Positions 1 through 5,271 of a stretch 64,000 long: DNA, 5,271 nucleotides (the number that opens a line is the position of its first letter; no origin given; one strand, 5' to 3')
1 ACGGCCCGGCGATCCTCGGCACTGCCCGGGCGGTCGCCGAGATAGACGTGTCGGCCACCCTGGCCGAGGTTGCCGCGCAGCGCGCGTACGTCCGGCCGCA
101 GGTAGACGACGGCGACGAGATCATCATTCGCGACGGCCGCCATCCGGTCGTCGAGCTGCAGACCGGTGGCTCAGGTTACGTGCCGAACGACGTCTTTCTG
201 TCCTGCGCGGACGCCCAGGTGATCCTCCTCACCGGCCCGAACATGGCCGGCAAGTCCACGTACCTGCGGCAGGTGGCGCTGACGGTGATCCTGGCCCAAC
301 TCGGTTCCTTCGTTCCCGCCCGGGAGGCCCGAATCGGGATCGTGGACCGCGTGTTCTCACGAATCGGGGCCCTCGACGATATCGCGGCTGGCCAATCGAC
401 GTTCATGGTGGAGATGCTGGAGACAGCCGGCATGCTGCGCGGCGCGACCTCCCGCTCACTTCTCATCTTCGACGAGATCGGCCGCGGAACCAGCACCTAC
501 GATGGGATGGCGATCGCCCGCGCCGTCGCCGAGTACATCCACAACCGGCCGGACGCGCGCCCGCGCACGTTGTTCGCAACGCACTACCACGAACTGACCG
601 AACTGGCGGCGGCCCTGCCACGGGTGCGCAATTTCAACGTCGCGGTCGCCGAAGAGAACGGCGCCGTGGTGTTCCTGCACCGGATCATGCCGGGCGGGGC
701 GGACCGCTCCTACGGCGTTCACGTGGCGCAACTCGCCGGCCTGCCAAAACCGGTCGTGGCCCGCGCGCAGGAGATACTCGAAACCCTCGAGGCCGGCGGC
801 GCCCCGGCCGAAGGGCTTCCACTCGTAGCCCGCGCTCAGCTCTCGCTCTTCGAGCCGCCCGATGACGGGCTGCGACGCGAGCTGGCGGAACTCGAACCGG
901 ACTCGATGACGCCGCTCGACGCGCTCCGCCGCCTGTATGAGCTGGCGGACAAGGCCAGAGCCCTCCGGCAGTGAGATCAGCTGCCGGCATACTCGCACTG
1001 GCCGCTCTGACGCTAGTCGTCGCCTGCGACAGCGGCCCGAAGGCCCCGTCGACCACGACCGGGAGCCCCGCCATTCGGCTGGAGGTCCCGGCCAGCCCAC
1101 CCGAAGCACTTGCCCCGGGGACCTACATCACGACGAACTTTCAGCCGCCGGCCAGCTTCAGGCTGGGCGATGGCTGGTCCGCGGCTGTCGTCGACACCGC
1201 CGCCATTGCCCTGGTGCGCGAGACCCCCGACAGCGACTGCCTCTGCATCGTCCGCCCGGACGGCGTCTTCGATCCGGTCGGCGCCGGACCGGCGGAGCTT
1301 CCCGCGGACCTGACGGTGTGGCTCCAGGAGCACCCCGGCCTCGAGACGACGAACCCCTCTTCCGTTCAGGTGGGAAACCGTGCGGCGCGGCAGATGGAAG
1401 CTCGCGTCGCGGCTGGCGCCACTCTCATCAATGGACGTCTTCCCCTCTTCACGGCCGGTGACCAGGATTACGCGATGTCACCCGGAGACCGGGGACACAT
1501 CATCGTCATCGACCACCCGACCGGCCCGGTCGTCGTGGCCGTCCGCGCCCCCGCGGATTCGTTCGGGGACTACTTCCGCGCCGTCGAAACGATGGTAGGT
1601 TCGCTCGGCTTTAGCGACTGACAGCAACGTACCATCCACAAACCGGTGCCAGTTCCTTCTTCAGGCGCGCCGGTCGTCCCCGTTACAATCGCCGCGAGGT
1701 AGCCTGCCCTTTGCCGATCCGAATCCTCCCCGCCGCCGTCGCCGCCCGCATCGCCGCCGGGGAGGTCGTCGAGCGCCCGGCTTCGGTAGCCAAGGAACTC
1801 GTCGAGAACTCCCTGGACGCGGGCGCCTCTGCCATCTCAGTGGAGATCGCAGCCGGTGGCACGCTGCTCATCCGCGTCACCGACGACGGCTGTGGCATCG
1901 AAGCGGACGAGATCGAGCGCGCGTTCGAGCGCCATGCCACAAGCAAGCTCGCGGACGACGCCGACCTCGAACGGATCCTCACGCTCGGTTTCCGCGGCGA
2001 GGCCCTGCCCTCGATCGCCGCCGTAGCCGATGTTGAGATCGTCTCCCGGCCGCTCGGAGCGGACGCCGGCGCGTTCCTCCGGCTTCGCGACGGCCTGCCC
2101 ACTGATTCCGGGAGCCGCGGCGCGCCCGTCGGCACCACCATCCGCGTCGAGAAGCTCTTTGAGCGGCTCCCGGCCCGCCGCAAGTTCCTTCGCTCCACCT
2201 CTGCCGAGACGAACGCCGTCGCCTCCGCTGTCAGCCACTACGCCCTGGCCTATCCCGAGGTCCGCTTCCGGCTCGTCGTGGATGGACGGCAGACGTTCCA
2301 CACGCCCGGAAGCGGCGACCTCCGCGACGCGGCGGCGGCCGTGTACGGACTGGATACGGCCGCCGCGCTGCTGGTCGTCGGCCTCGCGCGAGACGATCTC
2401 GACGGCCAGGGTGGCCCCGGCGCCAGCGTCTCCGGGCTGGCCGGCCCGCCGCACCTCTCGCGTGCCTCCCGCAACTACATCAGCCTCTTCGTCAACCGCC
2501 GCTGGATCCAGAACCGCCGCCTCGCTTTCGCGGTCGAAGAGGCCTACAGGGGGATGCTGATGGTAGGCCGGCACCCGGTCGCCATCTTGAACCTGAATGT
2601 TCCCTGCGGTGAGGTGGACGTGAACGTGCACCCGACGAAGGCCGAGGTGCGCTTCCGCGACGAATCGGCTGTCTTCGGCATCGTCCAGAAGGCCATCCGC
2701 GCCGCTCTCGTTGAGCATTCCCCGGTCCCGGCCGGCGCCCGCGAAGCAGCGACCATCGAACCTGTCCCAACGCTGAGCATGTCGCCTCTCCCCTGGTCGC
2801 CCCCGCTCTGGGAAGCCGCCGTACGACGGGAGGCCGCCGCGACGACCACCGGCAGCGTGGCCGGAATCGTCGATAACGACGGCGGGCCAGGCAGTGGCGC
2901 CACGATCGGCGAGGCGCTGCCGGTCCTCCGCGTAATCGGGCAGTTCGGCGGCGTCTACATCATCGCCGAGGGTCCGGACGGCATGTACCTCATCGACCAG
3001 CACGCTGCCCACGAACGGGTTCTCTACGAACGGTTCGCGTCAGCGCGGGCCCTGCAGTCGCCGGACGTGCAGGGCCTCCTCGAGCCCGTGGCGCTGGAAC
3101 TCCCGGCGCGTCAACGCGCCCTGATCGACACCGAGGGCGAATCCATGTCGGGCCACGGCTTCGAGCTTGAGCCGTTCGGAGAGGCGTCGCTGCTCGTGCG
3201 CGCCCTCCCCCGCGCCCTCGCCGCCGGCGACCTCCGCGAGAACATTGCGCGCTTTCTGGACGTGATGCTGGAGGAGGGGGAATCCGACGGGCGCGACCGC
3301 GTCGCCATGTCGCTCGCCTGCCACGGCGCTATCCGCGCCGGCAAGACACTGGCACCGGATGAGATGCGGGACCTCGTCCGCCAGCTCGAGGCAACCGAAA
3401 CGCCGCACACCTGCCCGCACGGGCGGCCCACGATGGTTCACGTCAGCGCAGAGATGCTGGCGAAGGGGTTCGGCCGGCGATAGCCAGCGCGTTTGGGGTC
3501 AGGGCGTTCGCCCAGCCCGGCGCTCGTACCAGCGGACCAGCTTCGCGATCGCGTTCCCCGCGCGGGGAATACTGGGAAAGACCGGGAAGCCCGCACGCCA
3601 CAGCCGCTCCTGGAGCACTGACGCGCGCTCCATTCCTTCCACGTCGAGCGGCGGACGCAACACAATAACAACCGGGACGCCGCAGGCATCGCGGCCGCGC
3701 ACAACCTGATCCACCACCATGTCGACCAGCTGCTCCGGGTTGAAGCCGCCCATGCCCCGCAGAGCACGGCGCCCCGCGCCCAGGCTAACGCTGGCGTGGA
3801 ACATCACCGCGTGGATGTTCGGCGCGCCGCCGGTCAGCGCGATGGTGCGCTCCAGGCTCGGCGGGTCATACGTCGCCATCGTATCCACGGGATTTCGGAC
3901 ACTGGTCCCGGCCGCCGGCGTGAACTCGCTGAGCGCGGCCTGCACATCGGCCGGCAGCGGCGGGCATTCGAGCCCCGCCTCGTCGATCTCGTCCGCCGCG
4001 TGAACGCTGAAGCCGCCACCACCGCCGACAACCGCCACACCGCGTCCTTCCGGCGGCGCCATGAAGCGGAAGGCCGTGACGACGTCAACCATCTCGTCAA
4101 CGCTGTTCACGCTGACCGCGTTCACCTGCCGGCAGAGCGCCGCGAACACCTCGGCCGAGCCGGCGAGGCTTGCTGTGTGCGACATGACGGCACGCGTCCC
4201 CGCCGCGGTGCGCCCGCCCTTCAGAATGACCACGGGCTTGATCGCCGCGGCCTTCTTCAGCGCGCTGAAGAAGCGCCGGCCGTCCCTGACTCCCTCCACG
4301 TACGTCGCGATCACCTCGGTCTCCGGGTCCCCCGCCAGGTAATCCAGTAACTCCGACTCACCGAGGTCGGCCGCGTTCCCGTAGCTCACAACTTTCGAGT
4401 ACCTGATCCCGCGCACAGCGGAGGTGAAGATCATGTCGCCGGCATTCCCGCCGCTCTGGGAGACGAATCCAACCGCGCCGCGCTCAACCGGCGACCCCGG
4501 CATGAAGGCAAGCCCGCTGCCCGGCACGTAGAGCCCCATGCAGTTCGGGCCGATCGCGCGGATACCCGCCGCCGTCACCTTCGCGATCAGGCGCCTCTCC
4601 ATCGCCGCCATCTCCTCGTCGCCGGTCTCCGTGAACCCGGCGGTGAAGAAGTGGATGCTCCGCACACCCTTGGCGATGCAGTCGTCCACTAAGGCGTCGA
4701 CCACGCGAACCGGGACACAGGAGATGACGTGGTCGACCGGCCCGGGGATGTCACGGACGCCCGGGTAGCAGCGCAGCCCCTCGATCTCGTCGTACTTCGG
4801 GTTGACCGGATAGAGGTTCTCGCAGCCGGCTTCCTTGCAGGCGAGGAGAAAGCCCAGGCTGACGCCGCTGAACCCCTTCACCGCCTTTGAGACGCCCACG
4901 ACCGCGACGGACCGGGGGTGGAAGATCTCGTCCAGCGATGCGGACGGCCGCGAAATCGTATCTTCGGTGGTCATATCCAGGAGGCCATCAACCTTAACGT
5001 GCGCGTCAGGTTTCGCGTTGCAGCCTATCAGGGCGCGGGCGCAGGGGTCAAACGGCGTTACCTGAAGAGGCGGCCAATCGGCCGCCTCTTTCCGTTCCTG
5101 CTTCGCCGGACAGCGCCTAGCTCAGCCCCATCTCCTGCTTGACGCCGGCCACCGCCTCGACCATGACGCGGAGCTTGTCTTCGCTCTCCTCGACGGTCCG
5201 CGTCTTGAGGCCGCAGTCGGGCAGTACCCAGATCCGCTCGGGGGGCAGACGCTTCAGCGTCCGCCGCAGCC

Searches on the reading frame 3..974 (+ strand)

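Call 50: search_protein_families(library=pfam, proteins=[window:3-974:+], max_evalue=0.0001)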
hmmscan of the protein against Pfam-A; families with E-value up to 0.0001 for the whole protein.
window:3-974:+ (323 aa): 1 family
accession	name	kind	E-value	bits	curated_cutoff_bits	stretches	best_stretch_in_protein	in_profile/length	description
PF00488.27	MutS_V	-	5.6e-82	274.7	30.2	1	74-263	1-188/188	MutS domain V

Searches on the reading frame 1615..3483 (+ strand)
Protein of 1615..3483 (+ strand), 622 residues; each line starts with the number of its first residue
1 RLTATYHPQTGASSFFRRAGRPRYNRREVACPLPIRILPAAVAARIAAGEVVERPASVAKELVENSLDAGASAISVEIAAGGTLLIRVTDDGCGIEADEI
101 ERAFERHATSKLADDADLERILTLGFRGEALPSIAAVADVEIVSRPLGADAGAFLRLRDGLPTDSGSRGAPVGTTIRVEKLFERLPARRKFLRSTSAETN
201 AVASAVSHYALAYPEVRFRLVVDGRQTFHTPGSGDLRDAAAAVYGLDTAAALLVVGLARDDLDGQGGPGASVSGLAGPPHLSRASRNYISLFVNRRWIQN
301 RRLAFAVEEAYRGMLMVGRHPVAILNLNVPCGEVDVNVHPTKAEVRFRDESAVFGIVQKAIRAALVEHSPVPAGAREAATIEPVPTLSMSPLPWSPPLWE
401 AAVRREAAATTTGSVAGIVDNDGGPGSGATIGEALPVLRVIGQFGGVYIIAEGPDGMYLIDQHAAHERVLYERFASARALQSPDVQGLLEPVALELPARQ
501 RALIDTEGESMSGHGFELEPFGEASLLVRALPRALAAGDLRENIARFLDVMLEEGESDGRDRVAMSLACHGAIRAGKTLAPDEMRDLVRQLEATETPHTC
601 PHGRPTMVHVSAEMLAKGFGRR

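Call 50: search_protein_families(library=pfam, proteins=[window:1615-3483:+], max_evalue=0.0001)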
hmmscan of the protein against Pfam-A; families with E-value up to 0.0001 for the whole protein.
window:1615-3483:+ (622 aa): 4 families
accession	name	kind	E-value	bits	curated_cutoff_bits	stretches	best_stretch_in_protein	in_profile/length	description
PF08676.16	MutL_C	-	1.2e-34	119.5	25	1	441-579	1-142/142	MutL C terminal dimerisation domain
PF01119.25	DNA_mis_repair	-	2e-32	111.7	26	1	242-365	3-118/119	DNA mismatch repair protein, C-terminal domain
PF02518.31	HATPase_c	-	3.8e-09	37.4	26.4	1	54-109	5-63/111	Histidine kinase-, DNA gyrase B-, and HSP90-like ATPase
PF13589.12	HATPase_c_3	-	2.4e-08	34.5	25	1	57-114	5-64/137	Histidine kinase-, DNA gyrase B-, and HSP90-like ATPase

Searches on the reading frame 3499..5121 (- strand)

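Call 50: search_protein_families(library=pfam, proteins=[window:3499-5121:-], max_evalue=0.0001)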
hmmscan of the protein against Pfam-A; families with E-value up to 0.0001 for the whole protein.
window:3499-5121:- (540 aa): 4 families
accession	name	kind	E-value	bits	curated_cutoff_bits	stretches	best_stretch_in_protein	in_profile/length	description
PF13607.11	Succ_CoA_lig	-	9.6e-48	161.9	27.4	1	214-351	1-138/138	Succinyl-CoA ligase like flavodoxin domain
PF13380.12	CoA_binding_2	-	5.5e-19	69.2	22.8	1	70-198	1-114/116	CoA binding domain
PF02629.25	CoA_binding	-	5.3e-09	37.2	22.3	1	70-162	4-97/97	CoA binding domain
PF19045.5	Ligase_CoA_2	-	1e-06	29.3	23.7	1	362-441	1-79/162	Ligase-CoA domain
